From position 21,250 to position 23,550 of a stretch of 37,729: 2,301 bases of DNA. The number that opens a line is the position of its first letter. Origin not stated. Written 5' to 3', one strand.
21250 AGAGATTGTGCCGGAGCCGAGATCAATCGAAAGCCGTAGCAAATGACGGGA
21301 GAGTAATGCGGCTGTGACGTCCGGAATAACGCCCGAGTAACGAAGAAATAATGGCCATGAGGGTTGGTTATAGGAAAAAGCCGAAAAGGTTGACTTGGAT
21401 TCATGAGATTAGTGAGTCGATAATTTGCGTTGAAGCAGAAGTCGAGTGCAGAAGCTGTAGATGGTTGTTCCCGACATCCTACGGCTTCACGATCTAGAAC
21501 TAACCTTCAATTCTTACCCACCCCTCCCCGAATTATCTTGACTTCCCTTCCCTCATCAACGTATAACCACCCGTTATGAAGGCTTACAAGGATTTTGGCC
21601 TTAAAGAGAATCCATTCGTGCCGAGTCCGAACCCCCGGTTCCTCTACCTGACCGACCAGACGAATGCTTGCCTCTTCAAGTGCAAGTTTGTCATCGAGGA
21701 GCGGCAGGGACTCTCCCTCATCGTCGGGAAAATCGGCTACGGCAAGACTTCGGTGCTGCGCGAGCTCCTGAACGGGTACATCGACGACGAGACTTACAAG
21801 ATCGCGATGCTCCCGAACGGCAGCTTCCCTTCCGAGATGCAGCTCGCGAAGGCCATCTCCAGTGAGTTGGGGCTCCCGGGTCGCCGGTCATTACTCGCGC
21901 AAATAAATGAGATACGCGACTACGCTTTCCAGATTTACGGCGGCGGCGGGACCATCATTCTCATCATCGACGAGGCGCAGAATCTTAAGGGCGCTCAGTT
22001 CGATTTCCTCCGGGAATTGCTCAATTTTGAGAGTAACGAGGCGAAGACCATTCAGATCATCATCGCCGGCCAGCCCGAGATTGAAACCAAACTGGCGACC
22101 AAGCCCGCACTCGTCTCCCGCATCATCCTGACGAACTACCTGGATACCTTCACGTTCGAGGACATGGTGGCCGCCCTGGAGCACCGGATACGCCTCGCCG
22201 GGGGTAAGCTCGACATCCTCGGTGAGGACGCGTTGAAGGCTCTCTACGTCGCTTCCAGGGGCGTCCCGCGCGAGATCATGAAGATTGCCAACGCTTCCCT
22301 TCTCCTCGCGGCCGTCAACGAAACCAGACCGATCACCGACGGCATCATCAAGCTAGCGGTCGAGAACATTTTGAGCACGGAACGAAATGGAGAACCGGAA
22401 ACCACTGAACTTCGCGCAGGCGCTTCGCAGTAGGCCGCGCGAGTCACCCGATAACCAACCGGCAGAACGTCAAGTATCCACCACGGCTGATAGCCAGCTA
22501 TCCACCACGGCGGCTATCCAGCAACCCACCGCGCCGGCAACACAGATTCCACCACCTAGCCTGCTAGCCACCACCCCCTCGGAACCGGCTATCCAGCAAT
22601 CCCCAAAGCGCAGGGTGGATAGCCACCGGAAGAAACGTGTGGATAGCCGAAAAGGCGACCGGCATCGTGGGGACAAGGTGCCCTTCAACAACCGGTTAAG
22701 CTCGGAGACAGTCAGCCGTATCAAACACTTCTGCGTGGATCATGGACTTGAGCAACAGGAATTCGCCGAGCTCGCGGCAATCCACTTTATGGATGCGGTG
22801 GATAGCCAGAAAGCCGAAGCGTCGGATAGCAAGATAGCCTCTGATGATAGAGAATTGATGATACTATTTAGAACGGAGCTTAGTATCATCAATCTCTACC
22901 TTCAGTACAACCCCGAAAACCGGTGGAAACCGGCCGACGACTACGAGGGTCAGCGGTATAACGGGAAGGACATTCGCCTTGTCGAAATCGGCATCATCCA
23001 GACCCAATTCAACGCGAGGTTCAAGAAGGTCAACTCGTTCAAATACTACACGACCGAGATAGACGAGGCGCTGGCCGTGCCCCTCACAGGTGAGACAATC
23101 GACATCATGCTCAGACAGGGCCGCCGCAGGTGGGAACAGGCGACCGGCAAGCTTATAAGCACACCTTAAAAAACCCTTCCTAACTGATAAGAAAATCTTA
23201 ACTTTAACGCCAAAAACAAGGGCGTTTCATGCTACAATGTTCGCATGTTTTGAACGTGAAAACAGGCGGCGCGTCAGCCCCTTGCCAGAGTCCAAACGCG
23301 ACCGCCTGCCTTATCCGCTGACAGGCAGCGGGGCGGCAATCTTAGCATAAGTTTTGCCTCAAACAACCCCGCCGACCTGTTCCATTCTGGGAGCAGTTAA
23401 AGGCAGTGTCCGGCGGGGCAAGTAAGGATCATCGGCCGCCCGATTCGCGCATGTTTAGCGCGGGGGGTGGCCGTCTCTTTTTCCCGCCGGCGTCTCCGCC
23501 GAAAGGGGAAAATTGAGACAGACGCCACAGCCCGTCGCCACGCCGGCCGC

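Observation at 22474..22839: Iteron cluster with DnaA-box-like cores inside the coding sequence of the RHH protein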

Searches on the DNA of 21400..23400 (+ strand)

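Call 13: search_dna_similar(query=window:21400-23400:+, collection=phages, mode=distant)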
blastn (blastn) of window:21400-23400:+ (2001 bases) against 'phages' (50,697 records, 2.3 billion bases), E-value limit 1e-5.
No match.
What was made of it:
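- Tried and rejected: blastn of the module against 50,697 phage records gave no match (call 13).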
